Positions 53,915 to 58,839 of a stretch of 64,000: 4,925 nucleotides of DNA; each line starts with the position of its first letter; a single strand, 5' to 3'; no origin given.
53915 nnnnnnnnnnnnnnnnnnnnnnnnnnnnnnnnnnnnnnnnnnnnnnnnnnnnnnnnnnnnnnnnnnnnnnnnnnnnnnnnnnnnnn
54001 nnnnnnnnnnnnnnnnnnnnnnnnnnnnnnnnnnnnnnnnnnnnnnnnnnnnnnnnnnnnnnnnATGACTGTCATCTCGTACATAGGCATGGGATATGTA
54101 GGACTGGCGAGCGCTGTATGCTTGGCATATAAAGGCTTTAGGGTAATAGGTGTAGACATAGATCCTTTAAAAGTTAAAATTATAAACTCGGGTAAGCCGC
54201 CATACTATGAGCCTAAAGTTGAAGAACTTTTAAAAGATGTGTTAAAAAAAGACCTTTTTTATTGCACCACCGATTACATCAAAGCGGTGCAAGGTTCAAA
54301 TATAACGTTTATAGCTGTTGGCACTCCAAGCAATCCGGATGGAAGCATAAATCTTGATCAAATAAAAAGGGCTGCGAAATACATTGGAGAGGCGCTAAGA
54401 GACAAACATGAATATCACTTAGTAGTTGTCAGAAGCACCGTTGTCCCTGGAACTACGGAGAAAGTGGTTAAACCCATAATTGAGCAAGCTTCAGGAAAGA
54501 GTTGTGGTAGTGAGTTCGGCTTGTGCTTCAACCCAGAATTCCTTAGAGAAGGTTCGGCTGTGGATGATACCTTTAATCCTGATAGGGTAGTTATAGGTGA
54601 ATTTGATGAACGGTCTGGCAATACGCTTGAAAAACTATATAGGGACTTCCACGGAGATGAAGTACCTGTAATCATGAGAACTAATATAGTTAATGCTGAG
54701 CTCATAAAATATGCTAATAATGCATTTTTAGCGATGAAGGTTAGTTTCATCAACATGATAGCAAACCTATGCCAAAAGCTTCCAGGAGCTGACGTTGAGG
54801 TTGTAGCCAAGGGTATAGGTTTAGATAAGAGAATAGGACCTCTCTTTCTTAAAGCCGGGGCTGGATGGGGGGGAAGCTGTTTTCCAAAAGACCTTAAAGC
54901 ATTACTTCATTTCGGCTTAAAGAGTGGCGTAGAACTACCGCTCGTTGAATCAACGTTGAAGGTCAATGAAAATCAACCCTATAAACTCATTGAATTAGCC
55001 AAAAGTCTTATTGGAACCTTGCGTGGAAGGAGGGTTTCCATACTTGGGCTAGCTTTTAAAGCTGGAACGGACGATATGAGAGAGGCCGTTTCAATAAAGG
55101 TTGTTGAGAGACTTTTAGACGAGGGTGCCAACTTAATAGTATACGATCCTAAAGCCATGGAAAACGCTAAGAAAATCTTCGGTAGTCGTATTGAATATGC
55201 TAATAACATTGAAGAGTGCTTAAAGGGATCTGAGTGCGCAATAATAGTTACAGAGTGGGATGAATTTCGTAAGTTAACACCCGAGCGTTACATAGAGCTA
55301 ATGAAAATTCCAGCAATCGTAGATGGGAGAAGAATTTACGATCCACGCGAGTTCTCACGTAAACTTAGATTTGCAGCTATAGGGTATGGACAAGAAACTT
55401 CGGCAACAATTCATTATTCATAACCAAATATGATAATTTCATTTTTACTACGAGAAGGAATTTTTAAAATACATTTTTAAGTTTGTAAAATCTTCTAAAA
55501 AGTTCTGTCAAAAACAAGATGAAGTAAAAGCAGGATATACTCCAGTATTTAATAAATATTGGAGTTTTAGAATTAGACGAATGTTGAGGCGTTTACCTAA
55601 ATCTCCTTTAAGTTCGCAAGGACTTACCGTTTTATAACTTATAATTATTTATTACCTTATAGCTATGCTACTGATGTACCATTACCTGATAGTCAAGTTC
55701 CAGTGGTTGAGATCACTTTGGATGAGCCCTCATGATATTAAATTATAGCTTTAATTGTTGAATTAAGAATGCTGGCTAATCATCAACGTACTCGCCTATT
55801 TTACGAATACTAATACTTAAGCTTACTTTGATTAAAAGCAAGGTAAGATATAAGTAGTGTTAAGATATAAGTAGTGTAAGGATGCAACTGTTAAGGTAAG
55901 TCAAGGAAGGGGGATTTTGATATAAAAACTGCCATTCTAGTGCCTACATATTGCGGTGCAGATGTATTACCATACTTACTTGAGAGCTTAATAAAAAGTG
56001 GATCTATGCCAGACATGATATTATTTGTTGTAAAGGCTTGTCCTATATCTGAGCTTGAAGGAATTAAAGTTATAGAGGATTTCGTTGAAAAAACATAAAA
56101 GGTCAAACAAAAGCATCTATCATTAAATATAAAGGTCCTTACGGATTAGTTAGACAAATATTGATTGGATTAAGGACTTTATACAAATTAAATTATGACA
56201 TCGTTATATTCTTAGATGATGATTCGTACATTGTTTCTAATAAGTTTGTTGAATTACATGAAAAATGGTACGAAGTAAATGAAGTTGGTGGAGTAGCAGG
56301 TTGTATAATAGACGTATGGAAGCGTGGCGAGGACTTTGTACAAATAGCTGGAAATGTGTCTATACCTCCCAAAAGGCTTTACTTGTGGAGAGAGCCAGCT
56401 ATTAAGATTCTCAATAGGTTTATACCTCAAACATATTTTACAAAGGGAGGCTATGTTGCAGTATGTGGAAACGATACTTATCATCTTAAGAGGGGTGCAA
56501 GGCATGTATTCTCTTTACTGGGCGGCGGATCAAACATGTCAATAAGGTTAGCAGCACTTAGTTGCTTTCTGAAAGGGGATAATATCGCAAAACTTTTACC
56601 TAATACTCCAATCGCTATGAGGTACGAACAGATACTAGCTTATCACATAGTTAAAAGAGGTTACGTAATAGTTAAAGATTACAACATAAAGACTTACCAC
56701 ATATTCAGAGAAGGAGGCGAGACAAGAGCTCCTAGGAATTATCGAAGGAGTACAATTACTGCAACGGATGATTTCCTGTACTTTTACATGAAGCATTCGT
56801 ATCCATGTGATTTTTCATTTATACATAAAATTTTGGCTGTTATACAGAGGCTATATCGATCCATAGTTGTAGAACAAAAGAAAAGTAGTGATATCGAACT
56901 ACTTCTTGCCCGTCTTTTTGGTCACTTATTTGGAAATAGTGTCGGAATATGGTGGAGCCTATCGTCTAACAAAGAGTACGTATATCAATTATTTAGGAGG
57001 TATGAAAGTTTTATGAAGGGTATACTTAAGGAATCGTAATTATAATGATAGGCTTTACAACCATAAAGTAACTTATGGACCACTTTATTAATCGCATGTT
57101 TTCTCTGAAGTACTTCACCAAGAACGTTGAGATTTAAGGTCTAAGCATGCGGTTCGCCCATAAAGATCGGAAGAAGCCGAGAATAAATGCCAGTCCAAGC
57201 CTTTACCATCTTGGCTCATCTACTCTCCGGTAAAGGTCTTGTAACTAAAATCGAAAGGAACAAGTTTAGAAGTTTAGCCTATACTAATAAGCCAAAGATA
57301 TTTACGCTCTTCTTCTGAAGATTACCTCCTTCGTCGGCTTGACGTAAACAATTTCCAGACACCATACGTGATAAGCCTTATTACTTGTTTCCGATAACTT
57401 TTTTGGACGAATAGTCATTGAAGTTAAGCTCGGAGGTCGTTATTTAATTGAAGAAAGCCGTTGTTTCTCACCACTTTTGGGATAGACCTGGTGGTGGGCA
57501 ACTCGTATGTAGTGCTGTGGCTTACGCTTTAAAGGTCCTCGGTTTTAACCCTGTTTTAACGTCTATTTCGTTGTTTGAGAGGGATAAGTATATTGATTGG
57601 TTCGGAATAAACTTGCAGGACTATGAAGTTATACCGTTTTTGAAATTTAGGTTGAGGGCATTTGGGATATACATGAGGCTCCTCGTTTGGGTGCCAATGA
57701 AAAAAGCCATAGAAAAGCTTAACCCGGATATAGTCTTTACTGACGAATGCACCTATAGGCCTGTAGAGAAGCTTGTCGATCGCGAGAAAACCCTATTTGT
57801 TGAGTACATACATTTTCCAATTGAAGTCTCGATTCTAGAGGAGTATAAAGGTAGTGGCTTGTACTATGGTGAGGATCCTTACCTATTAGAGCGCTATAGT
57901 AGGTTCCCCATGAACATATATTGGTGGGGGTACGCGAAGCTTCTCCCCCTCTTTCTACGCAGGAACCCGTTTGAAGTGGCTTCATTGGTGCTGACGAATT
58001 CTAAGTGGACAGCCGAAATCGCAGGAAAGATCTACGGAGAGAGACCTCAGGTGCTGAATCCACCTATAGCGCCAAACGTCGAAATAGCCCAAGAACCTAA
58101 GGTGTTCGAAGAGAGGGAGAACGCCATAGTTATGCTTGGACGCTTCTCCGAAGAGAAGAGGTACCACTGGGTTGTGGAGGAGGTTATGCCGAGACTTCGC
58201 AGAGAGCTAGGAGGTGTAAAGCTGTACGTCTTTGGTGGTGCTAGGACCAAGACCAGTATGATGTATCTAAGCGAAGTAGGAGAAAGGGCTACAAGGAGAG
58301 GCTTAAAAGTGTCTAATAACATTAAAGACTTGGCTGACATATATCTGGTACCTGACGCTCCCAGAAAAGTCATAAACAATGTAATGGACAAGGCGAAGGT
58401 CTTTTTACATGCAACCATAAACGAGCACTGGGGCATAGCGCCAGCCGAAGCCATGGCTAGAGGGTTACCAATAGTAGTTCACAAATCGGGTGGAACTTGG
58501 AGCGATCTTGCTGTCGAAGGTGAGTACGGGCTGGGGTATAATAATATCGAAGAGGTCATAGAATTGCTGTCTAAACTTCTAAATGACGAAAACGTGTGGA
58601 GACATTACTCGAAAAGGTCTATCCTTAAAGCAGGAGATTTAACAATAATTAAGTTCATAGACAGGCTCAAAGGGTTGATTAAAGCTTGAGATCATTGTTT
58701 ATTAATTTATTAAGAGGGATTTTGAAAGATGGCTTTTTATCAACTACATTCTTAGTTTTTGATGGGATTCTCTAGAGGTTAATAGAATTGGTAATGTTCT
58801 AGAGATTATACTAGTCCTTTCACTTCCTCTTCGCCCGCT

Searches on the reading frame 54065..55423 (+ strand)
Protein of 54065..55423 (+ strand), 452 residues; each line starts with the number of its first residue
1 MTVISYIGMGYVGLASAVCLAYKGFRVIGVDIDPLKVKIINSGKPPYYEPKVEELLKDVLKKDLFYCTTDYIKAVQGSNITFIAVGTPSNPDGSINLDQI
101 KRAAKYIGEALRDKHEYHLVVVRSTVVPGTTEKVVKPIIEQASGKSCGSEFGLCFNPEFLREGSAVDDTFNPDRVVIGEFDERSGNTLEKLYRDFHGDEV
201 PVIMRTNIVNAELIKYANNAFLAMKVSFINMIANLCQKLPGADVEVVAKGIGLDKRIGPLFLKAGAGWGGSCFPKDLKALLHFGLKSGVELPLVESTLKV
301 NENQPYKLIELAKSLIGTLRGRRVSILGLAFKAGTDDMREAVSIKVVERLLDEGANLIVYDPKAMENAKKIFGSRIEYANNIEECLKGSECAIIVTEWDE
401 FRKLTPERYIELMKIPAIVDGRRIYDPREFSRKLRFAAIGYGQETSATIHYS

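Call 33: search_protein_families(library=pfam, proteins=[window:54065-55423:+], max_evalue=0.01)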
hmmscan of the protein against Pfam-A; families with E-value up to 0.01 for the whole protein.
window:54065-55423:+ (452 aa): 4 families
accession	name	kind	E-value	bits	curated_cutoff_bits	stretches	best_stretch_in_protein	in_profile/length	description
PF03721.20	UDPG_MGDP_dh_N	-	2.7e-57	193.8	27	1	4-191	3-187/187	UDP-glucose/GDP-mannose dehydrogenase family, NAD binding domain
PF00984.24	UDPG_MGDP_dh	-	1.1e-33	115.6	25.4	1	210-302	2-93/94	UDP-glucose/GDP-mannose dehydrogenase family, central domain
PF03720.21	UDPG_MGDP_dh_C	-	3.7e-33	114.4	30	1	326-427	2-103/103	UDP-glucose/GDP-mannose dehydrogenase family, UDP binding domain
PF03446.21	NAD_binding_2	-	0.0079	16.7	21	0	4-40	2-38/161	NAD binding domain of 6-phosphogluconate dehydrogenase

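Call 37: find_encoding_contigs(protein=window:54065-55423:+, flank=10000, max_places=6)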
Protein window:54065-55423:+ (452 aa): 1 contig read that carries it; 1 place shown.
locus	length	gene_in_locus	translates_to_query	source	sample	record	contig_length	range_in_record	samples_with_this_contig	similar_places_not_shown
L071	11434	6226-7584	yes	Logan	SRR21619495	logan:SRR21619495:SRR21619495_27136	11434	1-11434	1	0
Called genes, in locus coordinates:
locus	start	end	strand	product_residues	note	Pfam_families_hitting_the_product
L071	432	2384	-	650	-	PF03485:Arg_tRNA_synt_N, PF00750:tRNA-synt_1d, PF05746:DALR_1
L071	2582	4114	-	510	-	-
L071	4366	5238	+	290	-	PF00483:NTP_transferase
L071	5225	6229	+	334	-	PF04321:RmlD_sub_bind, PF01073:3Beta_HSD, PF01370:Epimerase, PF02719:Polysacc_synt_2, PF07993:NAD_binding_4 (faint), PF16363:GDP_Man_Dehyd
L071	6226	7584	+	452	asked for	PF03721:UDPG_MGDP_dh_N, PF00984:UDPG_MGDP_dh, PF03720:UDPG_MGDP_dh_C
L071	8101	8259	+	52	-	-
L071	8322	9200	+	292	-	-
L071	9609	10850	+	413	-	PF20706:GT4-conflict (weak), PF00534:Glycos_transf_1, PF13692:Glyco_trans_1_4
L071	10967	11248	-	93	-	PF22277:EncFtn-like, PF02915:Rubrerythrin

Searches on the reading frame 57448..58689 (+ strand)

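Call 33: search_protein_families(library=pfam, proteins=[window:57448-58689:+], max_evalue=0.01)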
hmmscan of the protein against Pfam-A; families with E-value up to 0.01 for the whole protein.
window:57448-58689:+ (413 aa): 4 families
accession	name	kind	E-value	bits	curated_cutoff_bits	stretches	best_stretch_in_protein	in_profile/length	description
PF00534.26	Glycos_transf_1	-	4e-17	62.7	26.4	1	215-390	6-168/172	Glycosyl transferases group 1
PF13692.12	Glyco_trans_1_4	-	1.6e-15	58.1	27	1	225-380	2-142/142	Glycosyl transferases group 1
PF20706.3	GT4-conflict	-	2e-06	27.5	26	1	198-355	172-321/385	Family 4 Glycosyltransferase in conflict systems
PF13524.12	Glyco_trans_1_2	-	0.0087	16.5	25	0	302-390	33-124/144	Glycosyl transferase-like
